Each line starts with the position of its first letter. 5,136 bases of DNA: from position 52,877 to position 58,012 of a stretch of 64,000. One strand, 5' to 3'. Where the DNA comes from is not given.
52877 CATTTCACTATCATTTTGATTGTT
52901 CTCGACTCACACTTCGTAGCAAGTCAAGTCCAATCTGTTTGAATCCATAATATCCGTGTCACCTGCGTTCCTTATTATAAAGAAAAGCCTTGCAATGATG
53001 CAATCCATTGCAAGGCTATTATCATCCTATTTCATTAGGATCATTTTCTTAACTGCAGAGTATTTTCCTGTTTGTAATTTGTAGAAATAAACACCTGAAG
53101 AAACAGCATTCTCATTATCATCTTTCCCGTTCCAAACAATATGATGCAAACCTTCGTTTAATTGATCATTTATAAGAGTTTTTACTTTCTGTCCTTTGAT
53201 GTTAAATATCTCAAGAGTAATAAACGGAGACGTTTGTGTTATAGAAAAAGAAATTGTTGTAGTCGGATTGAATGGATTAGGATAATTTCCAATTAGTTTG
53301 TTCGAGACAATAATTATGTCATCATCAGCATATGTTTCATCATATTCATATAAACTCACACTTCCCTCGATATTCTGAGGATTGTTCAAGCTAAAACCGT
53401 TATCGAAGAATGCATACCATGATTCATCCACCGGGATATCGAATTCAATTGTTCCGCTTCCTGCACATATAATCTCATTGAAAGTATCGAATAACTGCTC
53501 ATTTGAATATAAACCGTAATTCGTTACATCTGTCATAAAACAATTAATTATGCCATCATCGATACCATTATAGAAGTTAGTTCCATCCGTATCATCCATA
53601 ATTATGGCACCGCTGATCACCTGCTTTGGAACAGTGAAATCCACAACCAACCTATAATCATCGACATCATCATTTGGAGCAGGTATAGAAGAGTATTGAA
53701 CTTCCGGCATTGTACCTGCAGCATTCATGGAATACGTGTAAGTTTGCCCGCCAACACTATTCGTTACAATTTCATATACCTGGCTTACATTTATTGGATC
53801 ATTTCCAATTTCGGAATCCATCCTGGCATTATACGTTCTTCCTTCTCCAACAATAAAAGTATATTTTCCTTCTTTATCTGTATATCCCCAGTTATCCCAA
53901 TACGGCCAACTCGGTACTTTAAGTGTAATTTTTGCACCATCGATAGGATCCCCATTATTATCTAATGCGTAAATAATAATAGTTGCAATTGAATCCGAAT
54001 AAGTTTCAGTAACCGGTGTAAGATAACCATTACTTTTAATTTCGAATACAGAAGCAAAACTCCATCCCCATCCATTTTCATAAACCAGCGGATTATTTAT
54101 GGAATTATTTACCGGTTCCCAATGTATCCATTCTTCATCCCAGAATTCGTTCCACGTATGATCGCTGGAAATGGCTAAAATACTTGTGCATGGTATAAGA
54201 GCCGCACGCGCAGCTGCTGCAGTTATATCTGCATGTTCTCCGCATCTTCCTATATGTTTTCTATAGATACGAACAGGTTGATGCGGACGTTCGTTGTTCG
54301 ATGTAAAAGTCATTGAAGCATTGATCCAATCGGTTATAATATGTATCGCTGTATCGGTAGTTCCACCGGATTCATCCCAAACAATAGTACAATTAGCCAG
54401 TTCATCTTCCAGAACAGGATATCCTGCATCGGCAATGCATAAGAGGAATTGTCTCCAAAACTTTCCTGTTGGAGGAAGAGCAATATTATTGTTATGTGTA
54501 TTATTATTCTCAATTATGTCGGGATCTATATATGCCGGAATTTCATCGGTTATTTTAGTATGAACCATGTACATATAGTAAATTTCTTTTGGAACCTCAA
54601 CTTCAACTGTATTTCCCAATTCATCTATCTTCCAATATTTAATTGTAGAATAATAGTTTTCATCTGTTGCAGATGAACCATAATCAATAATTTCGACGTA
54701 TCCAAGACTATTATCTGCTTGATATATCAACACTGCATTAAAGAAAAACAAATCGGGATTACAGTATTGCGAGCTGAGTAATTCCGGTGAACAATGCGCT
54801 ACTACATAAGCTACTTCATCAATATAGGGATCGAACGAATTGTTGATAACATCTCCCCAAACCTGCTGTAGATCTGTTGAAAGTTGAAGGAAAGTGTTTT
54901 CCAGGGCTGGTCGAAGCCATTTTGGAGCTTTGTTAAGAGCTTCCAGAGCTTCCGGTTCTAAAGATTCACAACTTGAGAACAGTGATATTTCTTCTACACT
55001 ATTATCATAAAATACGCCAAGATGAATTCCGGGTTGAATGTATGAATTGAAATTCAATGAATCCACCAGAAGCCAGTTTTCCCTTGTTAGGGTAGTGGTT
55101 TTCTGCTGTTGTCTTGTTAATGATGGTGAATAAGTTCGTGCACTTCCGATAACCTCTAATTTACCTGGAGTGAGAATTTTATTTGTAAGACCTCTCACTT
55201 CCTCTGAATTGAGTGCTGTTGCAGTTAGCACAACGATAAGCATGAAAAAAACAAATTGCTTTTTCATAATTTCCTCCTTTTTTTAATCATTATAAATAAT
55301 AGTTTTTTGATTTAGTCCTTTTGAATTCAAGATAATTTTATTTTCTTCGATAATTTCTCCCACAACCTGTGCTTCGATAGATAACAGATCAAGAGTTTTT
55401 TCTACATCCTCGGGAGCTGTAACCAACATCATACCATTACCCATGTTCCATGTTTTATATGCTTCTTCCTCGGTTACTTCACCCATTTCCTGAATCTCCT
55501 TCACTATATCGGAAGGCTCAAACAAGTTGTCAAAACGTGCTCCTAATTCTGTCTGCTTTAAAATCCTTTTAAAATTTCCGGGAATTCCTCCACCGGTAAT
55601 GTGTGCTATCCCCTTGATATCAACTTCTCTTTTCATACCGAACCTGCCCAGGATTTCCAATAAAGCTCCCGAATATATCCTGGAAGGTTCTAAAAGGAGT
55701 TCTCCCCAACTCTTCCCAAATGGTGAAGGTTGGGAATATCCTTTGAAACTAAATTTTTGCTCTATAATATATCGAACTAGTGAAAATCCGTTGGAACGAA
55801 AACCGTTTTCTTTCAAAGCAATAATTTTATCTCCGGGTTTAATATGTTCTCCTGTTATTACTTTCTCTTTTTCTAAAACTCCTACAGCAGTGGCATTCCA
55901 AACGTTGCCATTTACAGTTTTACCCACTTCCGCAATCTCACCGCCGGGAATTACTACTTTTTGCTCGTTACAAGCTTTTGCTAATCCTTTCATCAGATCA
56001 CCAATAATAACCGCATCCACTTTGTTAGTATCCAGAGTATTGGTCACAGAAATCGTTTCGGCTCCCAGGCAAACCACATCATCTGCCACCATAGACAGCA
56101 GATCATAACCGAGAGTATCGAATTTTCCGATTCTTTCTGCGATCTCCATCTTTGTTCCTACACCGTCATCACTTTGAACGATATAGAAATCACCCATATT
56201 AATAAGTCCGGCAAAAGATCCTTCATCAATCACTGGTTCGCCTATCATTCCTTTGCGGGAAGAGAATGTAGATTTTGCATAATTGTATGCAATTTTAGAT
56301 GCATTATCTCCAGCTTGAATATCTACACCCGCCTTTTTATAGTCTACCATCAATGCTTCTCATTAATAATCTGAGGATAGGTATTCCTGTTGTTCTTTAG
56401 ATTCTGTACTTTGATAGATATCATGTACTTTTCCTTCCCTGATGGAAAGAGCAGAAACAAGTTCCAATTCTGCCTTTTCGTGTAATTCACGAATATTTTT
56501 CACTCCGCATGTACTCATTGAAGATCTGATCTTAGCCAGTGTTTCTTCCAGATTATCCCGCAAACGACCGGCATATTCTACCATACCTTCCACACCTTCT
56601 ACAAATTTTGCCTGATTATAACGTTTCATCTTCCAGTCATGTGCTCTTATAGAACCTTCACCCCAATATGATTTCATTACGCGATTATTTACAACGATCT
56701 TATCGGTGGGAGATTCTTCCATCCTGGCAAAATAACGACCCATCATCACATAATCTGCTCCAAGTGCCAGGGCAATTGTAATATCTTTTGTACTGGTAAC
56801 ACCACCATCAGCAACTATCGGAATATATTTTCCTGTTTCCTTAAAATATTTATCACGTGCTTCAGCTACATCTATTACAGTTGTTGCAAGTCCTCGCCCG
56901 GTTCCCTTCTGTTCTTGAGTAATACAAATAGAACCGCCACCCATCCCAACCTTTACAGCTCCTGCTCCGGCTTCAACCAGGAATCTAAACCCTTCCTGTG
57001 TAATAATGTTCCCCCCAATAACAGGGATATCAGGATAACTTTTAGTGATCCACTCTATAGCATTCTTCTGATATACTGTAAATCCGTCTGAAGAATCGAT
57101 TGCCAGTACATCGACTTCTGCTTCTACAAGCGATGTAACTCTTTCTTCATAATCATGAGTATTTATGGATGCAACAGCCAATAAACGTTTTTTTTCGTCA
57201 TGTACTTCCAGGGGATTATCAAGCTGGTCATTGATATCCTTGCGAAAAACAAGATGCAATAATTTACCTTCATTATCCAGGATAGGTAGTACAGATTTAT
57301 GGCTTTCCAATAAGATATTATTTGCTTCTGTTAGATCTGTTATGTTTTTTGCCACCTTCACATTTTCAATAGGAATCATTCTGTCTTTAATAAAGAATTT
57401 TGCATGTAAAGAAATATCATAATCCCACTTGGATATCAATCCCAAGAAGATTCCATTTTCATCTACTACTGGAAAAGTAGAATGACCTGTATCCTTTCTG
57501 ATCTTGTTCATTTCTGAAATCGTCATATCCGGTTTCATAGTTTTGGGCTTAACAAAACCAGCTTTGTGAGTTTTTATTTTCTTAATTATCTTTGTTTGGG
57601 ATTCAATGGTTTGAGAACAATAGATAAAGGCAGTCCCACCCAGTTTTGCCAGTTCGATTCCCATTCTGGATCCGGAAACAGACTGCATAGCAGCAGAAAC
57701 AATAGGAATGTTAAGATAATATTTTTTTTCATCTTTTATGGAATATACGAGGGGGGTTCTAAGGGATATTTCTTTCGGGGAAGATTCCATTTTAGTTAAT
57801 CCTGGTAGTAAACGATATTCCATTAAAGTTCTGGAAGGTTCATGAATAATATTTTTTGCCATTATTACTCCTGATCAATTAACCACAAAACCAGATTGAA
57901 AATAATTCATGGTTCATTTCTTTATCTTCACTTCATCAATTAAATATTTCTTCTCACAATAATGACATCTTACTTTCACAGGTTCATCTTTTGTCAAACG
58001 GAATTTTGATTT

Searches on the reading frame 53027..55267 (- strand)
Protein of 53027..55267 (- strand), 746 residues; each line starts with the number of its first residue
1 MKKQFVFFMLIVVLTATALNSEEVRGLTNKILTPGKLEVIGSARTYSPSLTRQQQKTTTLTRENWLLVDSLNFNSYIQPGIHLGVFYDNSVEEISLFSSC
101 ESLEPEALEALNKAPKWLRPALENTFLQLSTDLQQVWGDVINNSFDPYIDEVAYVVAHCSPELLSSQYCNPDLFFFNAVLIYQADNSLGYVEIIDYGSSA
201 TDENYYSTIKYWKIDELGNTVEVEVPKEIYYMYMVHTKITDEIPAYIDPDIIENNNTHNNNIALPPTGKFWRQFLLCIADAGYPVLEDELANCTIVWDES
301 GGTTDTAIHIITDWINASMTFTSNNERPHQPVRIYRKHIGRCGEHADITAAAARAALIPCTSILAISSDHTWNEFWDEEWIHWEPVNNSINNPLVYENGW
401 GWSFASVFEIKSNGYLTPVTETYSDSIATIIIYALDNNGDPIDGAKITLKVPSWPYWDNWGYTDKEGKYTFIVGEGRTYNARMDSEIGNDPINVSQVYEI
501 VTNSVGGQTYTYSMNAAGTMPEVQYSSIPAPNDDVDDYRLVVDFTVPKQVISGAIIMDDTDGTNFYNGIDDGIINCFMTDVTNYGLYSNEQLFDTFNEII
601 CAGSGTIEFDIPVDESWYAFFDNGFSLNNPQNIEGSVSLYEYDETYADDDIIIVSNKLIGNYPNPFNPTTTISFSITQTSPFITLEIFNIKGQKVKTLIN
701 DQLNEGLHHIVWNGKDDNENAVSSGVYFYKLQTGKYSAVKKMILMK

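Call 3: search_protein_families(library=pfam, proteins=[window:53027-55267:-], max_evalue=0.01)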
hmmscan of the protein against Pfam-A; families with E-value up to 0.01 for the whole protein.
window:53027-55267:- (746 aa): 4 families
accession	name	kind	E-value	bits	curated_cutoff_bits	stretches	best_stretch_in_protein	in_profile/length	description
PF01841.26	Transglut_core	-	1.1e-09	38.9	23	1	306-385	16-108/108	Transglutaminase-like superfamily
PF13860.13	FlgD_ig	-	4.6e-09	36.6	27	1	669-732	9-74/79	FlgD Ig-like domain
PF18962.6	Por_Secre_tail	-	1e-07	32.6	27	1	662-743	2-74/75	Secretion system C-terminal sorting domain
PF13585.12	CHU_C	-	1.3e-05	25.7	27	1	672-734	20-74/86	CHU_C Type IX secretion signal domain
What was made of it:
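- Checked: The T9SS cargo gene is 53027-55267 (Transglut_core + Por_Secre_tail, call 3).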

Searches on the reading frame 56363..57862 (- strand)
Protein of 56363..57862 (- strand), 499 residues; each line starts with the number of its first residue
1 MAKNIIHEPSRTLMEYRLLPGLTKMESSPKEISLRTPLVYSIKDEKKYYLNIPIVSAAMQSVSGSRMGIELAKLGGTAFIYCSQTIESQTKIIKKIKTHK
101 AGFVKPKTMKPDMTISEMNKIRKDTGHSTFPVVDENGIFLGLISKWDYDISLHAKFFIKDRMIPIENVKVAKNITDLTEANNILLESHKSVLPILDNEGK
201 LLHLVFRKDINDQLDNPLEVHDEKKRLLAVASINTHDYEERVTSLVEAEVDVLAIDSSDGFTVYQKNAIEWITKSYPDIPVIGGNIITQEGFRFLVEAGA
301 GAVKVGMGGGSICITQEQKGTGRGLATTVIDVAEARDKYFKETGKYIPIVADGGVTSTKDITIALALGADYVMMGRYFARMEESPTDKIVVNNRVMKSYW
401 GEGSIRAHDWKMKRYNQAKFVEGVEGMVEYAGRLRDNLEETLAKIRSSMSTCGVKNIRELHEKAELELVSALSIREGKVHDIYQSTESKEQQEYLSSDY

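Call 95: search_protein_families(library=pfam, proteins=[L219:1-2505:+, L219:2706-3545:+], max_evalue=0.001)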
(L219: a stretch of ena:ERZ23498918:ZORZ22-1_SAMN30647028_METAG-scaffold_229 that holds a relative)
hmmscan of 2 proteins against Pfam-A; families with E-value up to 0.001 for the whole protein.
L219:1-2505:+ (834 aa): 7 families
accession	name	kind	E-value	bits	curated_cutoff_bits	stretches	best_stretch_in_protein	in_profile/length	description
PF13620.12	CarboxypepD_reg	-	1.4e-30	105.9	32.3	3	80-154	2-82/82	Carboxypeptidase regulatory-like domain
PF13385.13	Laminin_G_3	-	5.3e-18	66.1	27.6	1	490-636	1-150/151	Concanavalin A-like lectin/glucanases superfamily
PF13715.12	CarbopepD_reg_2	-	2.4e-12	47.2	32.2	2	650-705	1-60/88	CarboxypepD_reg-like domain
PF13860.13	FlgD_ig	-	1.2e-07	32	27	1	760-821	13-75/79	FlgD Ig-like domain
PF15976.11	CooC_C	-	0.00033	21.1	29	0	654-689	22-57/93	CS1-pili formation C-terminal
PF18962.6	Por_Secre_tail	-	0.00045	20.9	27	0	744-830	2-73/75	Secretion system C-terminal sorting domain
PF13585.12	CHU_C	-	0.00053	20.5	27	0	744-821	3-72/86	CHU_C Type IX secretion signal domain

L219:2706-3545:+ (279 aa): 1 family
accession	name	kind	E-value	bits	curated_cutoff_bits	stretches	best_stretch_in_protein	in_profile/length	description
PF02498.22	Bro-N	-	5e-09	37.1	25.6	1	17-109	4-92/96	BRO family, N-terminal domain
